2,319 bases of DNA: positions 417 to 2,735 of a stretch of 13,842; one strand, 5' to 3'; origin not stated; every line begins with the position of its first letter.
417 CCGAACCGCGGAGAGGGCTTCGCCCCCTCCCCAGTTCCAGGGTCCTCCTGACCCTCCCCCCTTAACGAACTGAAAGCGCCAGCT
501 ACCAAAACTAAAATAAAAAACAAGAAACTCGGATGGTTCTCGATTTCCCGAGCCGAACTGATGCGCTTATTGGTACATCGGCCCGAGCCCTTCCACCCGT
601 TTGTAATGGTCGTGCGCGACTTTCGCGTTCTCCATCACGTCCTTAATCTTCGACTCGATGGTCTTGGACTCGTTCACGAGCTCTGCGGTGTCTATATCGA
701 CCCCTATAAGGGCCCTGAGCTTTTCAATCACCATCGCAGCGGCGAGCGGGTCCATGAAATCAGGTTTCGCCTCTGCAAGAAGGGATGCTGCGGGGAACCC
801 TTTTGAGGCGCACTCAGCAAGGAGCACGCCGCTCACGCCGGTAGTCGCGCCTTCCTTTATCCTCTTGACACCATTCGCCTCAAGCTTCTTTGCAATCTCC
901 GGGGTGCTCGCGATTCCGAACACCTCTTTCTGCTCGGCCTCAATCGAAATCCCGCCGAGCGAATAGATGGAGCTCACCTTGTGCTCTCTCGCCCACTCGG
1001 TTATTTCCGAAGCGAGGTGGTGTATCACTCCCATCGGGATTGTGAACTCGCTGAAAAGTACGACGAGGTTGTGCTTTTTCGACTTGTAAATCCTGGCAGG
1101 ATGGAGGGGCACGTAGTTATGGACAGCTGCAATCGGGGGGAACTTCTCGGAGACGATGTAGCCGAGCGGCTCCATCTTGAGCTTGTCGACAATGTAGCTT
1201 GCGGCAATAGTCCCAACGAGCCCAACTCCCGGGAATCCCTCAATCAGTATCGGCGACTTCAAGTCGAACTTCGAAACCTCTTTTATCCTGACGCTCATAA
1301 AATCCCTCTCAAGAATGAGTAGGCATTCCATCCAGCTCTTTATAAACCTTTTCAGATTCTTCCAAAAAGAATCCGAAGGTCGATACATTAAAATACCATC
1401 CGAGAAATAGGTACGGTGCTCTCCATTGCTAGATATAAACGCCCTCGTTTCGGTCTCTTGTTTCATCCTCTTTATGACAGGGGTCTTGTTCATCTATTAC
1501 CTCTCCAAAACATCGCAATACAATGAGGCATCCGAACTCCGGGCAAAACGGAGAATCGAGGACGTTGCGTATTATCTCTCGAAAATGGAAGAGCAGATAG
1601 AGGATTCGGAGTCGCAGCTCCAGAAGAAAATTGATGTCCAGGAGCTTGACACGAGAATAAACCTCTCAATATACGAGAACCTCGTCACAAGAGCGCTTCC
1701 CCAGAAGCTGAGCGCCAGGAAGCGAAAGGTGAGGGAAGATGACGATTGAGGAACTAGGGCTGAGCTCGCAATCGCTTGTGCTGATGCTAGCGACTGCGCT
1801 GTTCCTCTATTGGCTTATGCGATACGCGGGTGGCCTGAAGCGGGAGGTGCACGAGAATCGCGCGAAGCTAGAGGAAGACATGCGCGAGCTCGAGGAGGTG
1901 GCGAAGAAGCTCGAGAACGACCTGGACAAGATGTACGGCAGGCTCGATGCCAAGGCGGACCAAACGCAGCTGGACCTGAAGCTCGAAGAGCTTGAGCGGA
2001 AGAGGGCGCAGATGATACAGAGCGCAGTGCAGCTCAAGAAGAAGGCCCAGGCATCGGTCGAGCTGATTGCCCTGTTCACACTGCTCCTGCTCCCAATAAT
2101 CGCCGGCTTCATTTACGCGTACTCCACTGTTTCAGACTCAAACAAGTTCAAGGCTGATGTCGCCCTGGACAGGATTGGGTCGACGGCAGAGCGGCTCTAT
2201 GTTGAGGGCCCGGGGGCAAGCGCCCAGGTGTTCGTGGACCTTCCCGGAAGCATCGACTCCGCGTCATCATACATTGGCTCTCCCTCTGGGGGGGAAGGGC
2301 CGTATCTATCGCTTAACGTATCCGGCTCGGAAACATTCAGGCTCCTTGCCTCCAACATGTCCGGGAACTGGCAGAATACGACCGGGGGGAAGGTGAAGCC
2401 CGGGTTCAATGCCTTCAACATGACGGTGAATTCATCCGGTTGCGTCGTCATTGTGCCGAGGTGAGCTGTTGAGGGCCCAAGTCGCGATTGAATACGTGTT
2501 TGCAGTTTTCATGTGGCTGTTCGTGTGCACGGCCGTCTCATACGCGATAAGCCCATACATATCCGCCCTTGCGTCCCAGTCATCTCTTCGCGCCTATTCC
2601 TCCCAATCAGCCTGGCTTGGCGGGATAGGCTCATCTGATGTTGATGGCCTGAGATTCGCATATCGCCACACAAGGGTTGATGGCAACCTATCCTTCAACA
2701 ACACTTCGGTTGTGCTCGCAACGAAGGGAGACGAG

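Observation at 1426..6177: Convergent two-operon locus mixing Q(+1) pilins, ArlF/G-like proteins, TM-coiled-coil anchors and a MinD-type ATPase: candidate non-canonical archaeal surface-filament module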

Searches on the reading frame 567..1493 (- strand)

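Call 3: search_protein_families(library=pfam, max_evalue=1, proteins=[window:567-1493:-])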
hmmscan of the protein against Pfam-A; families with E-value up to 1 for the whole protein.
window:567-1493:- (308 aa): 1 family
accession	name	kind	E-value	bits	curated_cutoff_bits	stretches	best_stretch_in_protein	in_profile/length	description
PF09754.15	PAC2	-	2.2e-47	162.1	25.8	1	83-286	1-214/215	PAC2 family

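Call 4: search_protein_families(library=ncbifam, max_evalue=1, proteins=[window:567-1493:-])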
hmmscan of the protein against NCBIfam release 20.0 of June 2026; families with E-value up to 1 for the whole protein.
window:567-1493:- (308 aa): 3 families
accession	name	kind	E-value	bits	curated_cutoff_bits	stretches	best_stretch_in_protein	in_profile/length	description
TIGR00161.1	TIGR00161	hypoth_equivalog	4e-56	190.4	199.25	1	72-296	9-231/239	proteasome assembly chaperone family protein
TIGR00162.1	TIGR00162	hypoth_equivalog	4.5e-29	101.6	200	1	72-288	12-238/260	proteasome assembly chaperone family protein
TIGR02529.1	EutJ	subfamily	0.031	13.8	152.1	1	128-200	153-222/239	ethanolamine utilization protein EutJ family protein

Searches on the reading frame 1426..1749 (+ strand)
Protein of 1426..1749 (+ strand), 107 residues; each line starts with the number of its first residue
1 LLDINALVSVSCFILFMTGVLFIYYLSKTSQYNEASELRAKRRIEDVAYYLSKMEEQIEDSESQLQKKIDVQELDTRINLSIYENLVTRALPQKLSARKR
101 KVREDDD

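Call 3: search_protein_families(library=pfam, max_evalue=1, proteins=[window:1426-1749:+])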
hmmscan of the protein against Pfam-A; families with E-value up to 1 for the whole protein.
window:1426-1749:+ (107 aa): 3 families
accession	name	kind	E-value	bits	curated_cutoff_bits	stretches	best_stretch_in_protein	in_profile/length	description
PF09517.16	RE_Eco29kI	-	0.029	14.6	30.8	1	17-79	5-65/164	Eco29kI restriction endonuclease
PF06667.17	PspB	-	0.047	14.2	25.6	1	8-65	7-64/73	Phage shock protein B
PF20517.3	TMEM127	-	0.077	13.5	25.3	1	3-49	44-90/113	Transmembrane protein 127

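Call 4: search_protein_families(library=ncbifam, max_evalue=1, proteins=[window:1426-1749:+])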
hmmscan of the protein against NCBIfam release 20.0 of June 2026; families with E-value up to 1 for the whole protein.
window:1426-1749:+ (107 aa): 3 families
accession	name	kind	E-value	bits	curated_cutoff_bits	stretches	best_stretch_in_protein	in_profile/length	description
TIGR01674.1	phage_lambda_G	equivalog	0.018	15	74.45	1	36-94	18-76/138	phage tail assembly chaperone G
NF049906.1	IncMemCPSIT0556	equivalog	0.087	11.5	400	1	4-87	189-271/337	CPSIT_0556 family inclusion membrane protein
NF006993.0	PRK09458.1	equivalog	0.14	12.6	90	1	10-65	10-65/75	envelope stress response membrane protein PspB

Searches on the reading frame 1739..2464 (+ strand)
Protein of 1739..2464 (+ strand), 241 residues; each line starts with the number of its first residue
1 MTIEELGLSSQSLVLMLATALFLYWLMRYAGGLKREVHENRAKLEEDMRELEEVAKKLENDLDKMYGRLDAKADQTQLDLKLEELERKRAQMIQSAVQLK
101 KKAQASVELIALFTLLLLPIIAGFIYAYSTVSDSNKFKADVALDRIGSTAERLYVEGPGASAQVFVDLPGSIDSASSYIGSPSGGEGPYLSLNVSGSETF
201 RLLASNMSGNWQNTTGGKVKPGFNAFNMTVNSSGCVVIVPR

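Call 3: search_protein_families(library=pfam, max_evalue=1, proteins=[window:1739-2464:+])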
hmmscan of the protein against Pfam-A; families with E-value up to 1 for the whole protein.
window:1739-2464:+ (241 aa): 10 families
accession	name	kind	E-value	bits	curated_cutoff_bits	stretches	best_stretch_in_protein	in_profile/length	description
PF03938.19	OmpH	-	0.03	15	32.4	1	45-106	18-81/141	Outer membrane protein (OmpH-like)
PF04678.18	MCU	-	0.057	14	30.8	1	45-125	30-107/177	Mitochondrial calcium uniporter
PF12072.13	RNase_Y_N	-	0.064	13.1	32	1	34-110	59-133/201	RNase Y N-terminal region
PF09335.16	VTT_dom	-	0.09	13.7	33.9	0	13-58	24-66/123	VTT domain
PF02388.22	FemAB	-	0.1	11.9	24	1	43-139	239-336/406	FemAB family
PF23067.1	MG280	-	0.16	11.9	27.4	1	34-109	76-148/259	Uncharacterised protein MG280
PF15466.11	DUF4635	-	0.17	11.9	27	1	33-68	91-126/134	Domain of unknown function (DUF4635)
PF08317.16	Spc7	-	0.31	10.8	34.5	1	18-90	126-192/196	Spc7 kinetochore protein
PF10376.14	Mei5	-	0.5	10.7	28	1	33-93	118-173/207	Double-strand recombination repair protein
PF14965.11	BRI3BP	-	0.94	9.4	27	0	11-60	128-176/179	Negative regulator of p53/TP53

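Call 4: search_protein_families(library=ncbifam, max_evalue=1, proteins=[window:1739-2464:+])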
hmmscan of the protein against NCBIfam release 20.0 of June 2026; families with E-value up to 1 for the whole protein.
window:1739-2464:+ (241 aa): 11 families
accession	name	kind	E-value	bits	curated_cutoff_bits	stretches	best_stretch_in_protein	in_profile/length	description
TIGR01843.1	type_I_hlyD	subfamily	0.01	14.8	208.65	1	33-114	207-288/422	HlyD family type I secretion periplasmic adaptor subunit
NF053563.1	Rkd4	equivalog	0.013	13.7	860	1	35-113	452-530/747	arcadin-4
NF033928.1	alph_xenorhab_A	subfamily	0.016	14.5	125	1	33-129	134-229/339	alpha-xenorhabdolysin family binary toxin subunit A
NF047362.1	CT392_fam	equivalog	0.016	14.2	160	1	36-111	114-187/383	CT392 family protein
NF033930.1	pneumo_PspA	exception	0.019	13.7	850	1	33-105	248-319/659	pneumococcal surface protein A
NF047665.1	LIC10362_fam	subfamily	0.034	15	90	1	90-125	33-68/95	LIC10362 family protein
TIGR04211.1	SH3_and_anchor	equivalog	0.037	13.6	65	1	42-108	62-129/198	TIGR04211 family SH3 domain-containing protein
NF047909.1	CellAnchorMapZStrp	equivalog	0.041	12.7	700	1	37-136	92-193/474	cell division site-positioning protein MapZ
TIGR03142.1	cytochro_ccmI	equivalog_domain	0.069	13.5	29.3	1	13-127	7-112/118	c-type cytochrome biogenesis protein CcmI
TIGR03319.1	RNase_Y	equivalog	0.093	11.2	454.35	1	34-107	57-128/514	ribonuclease Y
NF037998.2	RND_1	equivalog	0.16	9.5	400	1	33-141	678-788/1237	protein translocase SecDF, variant type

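Call 22: find_related_loci(query=A2, collection=genome_contigs, flank=10000)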
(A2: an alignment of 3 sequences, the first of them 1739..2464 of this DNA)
Query A2 (241 aa) in genome_contigs; peptide patterns used: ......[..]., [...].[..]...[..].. (x = any residue, [..] = any of these).
599 stretches matched a pattern (row limit reached: there are more); 2 encode a relative of the query (tblastn E <= 1e-3); 2 distinct loci.
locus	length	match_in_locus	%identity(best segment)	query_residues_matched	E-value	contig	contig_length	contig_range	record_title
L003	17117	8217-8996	77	1-241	9e-132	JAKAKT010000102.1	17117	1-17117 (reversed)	MAG: Candidatus Micrarchaeota archaeon isolate WY4.bin88 NODE_4086_length_17117_cov_2.499941, whole genome shotgun seque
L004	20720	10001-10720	80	1-241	1e-122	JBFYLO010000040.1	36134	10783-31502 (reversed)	MAG: Candidatus Micrarchaeota archaeon isolate PPR_0038 k121_1952235, whole genome shotgun sequence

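Call 33: search_solved_structures(query=A8, max_evalue=10)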
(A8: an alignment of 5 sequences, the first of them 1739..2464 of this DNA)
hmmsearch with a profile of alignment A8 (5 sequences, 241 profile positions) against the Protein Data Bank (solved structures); distinct sequences matched with E-value up to 10: 18.
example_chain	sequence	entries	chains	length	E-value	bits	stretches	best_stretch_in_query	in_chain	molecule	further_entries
5apq_A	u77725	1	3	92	0.061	15.9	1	41-101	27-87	GENERAL CONTROL PROTEIN GCN4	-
6x45_E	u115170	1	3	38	0.15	14.6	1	41-65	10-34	Spike protein S2'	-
5apw_A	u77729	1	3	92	0.36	13.4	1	41-101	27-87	GENERAL CONTROL PROTEIN GCN4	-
2akf_A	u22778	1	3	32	0.42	13.2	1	43-72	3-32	Coronin-1A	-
3s84_A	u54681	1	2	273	0.52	12.9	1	28-96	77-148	Apolipoprotein A-IV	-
9bk9_A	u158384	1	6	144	0.76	12.4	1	146-189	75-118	Rid family protein PA0814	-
8a3k_UNK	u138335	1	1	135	1.2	11.7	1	39-105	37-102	sc-apCC-4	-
5aps_A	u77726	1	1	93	1.5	11.4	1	41-101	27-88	GENERAL CONTROL PROTEIN GCN4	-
9tlm_A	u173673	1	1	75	1.9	11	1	42-101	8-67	Sc-apCC-2-MCL-1-1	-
9iho_A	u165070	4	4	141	1.9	11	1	110-134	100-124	NADH-ubiquinone oxidoreductase chain 3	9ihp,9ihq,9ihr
5apt_A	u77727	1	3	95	2.3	10.8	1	41-101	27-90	GENERAL CONTROL PROTEIN GCN4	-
5apu_A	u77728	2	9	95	4.6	9.8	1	41-101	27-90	GENERAL CONTROL PROTEIN GCN4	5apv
1nkn_A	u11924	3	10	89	5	9.7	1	34-101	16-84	S2N51-GCN4 | Myosin heavy chain, striated muscle/General control protein GCN4 chimera | Myosin heavy chain, striated muscle/General control protein GCN4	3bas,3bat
1yv0_I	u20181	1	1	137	5.9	9.4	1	44-89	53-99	Troponin I, fast skeletal muscle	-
1eh1_A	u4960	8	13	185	7.3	9.1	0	32-77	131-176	RIBOSOME RECYCLING FACTOR | Ribosome-recycling factor | 50S ribosomal protein RRF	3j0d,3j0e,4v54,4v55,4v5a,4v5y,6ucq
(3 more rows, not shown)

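Call 45: find_homologous_proteins(query=A8, max_evalue=0.01)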
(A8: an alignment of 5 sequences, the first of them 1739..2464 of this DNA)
Query A8 (5 sequences) (241 aa, profile of the alignment): 17 proteins with E <= 0.01 among 8000 candidates.
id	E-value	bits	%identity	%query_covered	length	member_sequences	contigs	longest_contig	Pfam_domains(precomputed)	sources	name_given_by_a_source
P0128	8.0e-139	479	94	100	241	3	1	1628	-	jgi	-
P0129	8.3e-138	476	80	100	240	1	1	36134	-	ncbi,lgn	-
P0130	5.0e-137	473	70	99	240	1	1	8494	-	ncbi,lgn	-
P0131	5.1e-137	473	77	100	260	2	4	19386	-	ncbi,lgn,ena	-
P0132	4.1e-133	460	63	98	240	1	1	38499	-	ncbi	ncbi:MAG: hypothetical protein ABIG39_06365 [Candidatus Micrarchaeota archaeon]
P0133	1.8e-130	452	74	100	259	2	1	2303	-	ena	-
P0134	2.4e-127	441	78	100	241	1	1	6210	-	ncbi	ncbi:MAG: hypothetical protein V1909_04015 [Candidatus Micrarchaeota archaeon]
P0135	4.9e-124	431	72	100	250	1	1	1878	-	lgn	-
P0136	6.4e-124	430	71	100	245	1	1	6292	-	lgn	-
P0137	5.2e-123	427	72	100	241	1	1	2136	-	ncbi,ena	-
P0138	7.9e-123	427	73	100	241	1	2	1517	-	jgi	jgi:hypothetical protein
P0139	2.6e-120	418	72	99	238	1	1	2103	-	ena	-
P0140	2.9e-118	412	67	100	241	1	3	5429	-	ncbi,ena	-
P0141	2.1e-115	402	71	100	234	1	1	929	-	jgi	jgi:hypothetical protein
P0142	1.7e-111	389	62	100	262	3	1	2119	-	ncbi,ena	-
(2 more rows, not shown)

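Call 56: find_related_loci(query=A15, collection=metagenome_contigs, flank=10000)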
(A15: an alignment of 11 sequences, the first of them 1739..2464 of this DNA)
Query A15 (241 aa) in metagenome_contigs; peptide patterns used: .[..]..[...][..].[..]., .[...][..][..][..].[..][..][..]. (x = any residue, [..] = any of these).
126 stretches matched a pattern; 2 encode a relative of the query (tblastn E <= 1e-3); 2 distinct loci.
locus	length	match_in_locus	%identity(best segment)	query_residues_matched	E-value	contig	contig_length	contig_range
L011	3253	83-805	95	1-241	2e-163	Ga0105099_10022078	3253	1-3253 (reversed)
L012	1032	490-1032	94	1-181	6e-123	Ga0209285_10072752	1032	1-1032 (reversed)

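Call 63: predict_structure(alignment_id=A16)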
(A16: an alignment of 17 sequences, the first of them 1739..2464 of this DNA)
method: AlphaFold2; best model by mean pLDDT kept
length: 241 residues; sequences in the alignment: 17
mean_pLDDT: 65.3   pTM: 0.48
mean pLDDT of the five models: 65.3, 64.8, 61.5, 60.6, 51.1
residues with pLDDT >= 90: 14; 70-90: 90; 50-70: 69; < 50: 68
segments of 3 or more residues with pLDDT < 50: 1-8, 10-13, 44-48, 50-52, 54-56, 65-75, 77-82, 92-94, 99-109
pLDDT, mean of each block of 10 residues (from residue 1): 40 55 61 50 47 47 45 42 50 48 45 57 54 71 87 87 87 84 83 79 87 82 89 88 76
secondary structure, 60 per line:
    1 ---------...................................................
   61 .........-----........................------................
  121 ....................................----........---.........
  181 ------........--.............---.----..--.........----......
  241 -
elements in order: H10-69 H75-98 H105-156 E161-168 E172-180 E187-194 E197-209 E222-230 E235-240

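Call 69: fold_search(model_id=the predicted structure, library=pdb)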
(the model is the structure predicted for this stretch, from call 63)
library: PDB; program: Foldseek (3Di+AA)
matches with E <= 10: 262; with E <= 0.001: 0
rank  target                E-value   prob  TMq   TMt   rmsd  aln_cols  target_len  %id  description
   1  3kdf_A                2.6e-01  0.41  0.18  0.31   7.0        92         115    6  X-ray Crystal Structure of the Human Replication Protein A Complex from Wheat Germ Cell Free Expression (released 2009-12-01)
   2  2pi2_E                2.6e-01  0.41  0.18  0.31   7.0        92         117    6  Full-length Replication protein A subunits RPA14 and RPA32 (released 2007-10-16)
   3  1lm0_MODEL_1_A        3.3e-01  0.28  0.20  0.38   7.1        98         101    8  Solution structure and characterization of the heme chaperone CcmE (released 2002-12-25)
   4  1quq_D                3.6e-01  0.30  0.17  0.29   7.6        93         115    6  COMPLEX OF REPLICATION PROTEIN A SUBUNITS RPA14 AND RPA32 (released 1999-08-13)
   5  2pqa_D                3.8e-01  0.33  0.17  0.31   7.0        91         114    6  Crystal Structure of Full-length Human RPA 14/32 Heterodimer (released 2007-11-13)
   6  8rk2_C                4.6e-01  0.25  0.18  0.31   7.1        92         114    6  Human Replication protein A (RPA; trimeric core) - ssDNA complex (released 2024-04-24)
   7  2l55_MODEL_1_A        4.6e-01  0.13  0.14  0.32   9.5        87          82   11  Solution structure of the C-terminal domain of SilB from Cupriavidus metallidurans (released 2011-02-23)
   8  1j6q                  6.2e-01  0.15  0.19  0.34   7.1       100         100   10  Solution structure and characterization of the heme chaperone CcmE (released 2002-12-25)
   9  4s37_H                6.2e-01  0.11  0.15  0.19  10.0        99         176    4  Crystal structure of R2 pyocin membrane-piercing spike (released 2016-01-27)
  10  3k0x                  8.0e-01  0.14  0.16  0.30   8.7        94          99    8  Crystal structure of telomere capping protein Ten1 from Saccharomyces pombe (released 2009-10-27)
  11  6ild_A                8.0e-01  0.11  0.18  0.10   7.9       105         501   14  Crystal Structure of Human LysRS: P38/AIMP2 Complex II (released 2019-02-27)
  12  6sr6_A                9.1e-01  0.08  0.13  0.06  11.0        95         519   16  Crystal structure of the RAC core with a pseudo substrate bound to Ssz1 SBD (released 2020-03-25)
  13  1ts2_A                9.1e-01  0.03  0.11  0.13  11.6       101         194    9  T128A MUTANT OF TOXIC SHOCK SYNDROME TOXIN-1 FROM S. AUREUS (released 1998-12-16)
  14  5hgq_C                9.7e-01  0.07  0.15  0.09   8.3        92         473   15  Loa loa Lysyl-tRNA synthetase in complex with Cladosporin. (released 2016-10-26)
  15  4s37_B                1.0e+00  0.09  0.15  0.20   9.4       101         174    4  Crystal structure of R2 pyocin membrane-piercing spike (released 2016-01-27)
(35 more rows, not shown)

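Call 82: search_protein_families(library=ncbifam, max_evalue=0.01, proteins=[L004:12094-12519:-])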
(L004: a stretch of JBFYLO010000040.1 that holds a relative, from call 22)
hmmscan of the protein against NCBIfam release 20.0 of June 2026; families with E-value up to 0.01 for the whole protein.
L004:12094-12519:- (141 aa): 1 family
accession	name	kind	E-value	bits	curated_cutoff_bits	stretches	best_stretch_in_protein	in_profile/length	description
NF052590.1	ArlF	equivalog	1.8e-16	60.6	110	1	1-133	1-137/137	archaellum stator protein ArlF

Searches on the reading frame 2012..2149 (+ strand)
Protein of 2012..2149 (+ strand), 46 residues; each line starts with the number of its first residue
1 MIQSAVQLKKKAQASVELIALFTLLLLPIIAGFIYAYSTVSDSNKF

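Call 42: search_protein_families(library=pfam, max_evalue=10, proteins=[window:2012-2149:+])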
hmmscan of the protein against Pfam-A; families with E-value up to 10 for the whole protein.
seq(46 aa): 1 family
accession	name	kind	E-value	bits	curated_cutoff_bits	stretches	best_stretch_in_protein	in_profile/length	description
PF04021.17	Class_IIIsignal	-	0.22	12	23.7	1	10-27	1-18/27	Class III signal peptide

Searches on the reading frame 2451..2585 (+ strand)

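Call 42: search_protein_families(library=pfam, max_evalue=10, proteins=[window:2451-2585:+])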
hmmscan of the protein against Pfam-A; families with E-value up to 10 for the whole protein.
seq(45 aa): 1 family
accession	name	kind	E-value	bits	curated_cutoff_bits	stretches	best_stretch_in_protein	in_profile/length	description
PF04021.17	Class_IIIsignal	-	0.14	12.6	23.7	1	8-17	2-11/27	Class III signal peptide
